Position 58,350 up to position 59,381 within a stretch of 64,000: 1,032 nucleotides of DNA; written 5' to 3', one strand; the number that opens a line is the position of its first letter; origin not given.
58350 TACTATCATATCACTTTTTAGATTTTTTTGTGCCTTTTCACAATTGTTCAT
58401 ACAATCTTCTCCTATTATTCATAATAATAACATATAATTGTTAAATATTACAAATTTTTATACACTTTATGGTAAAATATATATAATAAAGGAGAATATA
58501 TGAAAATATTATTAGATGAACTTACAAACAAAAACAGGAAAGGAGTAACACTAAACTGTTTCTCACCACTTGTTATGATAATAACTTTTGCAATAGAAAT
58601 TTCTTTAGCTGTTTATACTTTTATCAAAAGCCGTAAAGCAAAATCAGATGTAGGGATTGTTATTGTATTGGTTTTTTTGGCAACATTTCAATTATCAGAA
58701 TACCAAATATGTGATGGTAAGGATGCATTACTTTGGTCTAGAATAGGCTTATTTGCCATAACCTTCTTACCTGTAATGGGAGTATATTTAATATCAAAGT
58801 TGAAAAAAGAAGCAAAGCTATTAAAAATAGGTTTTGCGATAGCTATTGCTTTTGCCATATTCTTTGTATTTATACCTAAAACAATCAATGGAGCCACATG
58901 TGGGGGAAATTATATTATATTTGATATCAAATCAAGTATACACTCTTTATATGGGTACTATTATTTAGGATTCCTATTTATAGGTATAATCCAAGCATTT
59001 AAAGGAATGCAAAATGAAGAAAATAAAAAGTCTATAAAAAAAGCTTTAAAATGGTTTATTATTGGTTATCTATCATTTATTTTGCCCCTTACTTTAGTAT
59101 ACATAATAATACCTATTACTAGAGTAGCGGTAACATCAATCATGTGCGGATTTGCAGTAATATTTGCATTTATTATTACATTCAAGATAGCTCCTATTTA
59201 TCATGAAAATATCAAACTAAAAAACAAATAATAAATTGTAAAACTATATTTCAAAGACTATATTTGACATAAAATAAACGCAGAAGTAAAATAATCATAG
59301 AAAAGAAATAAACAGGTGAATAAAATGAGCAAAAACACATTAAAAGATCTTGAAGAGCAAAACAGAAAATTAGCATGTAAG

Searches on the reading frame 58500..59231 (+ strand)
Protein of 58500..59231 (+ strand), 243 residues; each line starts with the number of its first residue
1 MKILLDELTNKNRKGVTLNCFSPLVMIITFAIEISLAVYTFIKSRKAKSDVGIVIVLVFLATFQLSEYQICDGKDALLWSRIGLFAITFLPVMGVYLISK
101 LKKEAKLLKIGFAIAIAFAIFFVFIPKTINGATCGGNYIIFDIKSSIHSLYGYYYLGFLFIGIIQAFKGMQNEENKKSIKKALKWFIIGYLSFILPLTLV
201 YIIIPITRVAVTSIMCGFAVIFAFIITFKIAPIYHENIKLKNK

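Call 33: search_protein_families(library=pfam, proteins=[window:58500-59231:+], max_evalue=0.01)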
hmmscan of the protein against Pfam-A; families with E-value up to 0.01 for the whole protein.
window:58500-59231:+ (243 aa): 1 family
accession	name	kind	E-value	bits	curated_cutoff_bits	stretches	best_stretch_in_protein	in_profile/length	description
PF18895.5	T4SS_pilin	-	0.00027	21.4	26.6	1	142-202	11-70/71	Type IV secretion system pilin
